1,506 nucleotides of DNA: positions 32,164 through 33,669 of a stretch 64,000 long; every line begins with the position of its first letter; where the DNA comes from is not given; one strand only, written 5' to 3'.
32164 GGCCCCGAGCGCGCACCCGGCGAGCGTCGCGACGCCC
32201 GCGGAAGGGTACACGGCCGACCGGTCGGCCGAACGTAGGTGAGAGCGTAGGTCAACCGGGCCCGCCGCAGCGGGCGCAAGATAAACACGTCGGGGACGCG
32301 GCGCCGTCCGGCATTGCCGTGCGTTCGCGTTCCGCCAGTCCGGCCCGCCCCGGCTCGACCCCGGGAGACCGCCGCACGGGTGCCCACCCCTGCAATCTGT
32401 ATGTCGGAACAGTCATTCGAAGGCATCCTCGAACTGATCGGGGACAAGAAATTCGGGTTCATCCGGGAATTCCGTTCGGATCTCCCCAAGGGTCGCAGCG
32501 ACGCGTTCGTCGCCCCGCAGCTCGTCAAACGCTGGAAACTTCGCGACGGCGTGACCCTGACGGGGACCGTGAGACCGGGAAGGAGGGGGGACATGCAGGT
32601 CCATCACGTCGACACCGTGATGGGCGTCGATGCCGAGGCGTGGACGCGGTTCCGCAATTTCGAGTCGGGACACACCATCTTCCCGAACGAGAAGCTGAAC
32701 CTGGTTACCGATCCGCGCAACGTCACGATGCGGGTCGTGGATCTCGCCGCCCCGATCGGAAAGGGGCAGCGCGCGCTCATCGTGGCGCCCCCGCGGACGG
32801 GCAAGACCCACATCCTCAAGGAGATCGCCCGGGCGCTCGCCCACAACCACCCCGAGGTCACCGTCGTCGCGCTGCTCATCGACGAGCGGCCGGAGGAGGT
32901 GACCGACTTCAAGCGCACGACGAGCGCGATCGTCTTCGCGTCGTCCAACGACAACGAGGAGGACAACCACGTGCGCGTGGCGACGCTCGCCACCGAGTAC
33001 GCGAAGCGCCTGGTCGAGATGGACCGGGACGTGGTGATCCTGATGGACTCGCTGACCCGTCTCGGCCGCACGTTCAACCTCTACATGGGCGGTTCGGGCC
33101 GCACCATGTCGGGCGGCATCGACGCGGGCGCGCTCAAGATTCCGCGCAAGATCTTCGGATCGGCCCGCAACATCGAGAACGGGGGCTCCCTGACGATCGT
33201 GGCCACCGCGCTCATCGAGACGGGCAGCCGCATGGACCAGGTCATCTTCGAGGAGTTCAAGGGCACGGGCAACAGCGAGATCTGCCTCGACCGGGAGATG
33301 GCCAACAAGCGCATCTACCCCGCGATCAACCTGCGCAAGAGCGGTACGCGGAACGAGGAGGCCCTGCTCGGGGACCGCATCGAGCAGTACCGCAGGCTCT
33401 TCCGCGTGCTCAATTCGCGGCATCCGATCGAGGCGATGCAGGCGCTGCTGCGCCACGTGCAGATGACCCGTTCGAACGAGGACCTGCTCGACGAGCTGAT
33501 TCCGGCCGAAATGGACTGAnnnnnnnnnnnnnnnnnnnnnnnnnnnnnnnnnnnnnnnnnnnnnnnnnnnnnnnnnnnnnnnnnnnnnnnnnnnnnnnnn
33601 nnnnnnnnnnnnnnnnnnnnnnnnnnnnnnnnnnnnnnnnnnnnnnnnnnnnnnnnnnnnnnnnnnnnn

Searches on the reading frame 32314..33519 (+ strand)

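Call 62: search_protein_families(library=pfam, proteins=[window:32314-33519:+], max_evalue=0.0001)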
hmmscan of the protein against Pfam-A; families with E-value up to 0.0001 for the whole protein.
window:32314-33519:+ (401 aa): 3 families
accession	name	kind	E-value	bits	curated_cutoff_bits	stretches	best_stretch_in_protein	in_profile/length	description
PF00006.31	ATP-synt_ab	-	3.2e-26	92.7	29.5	1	139-343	2-211/213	ATP synthase alpha/beta family, nucleotide-binding domain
PF07497.18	Rho_RNA_bind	-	1.1e-10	41.6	27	1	36-107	2-72/73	Rho termination factor, RNA-binding domain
PF22707.2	S1CSD-TOTE-2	-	1.6e-06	28.5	27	1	34-85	2-41/60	S1/CSD-like domain 2 of the TOTE conflict systems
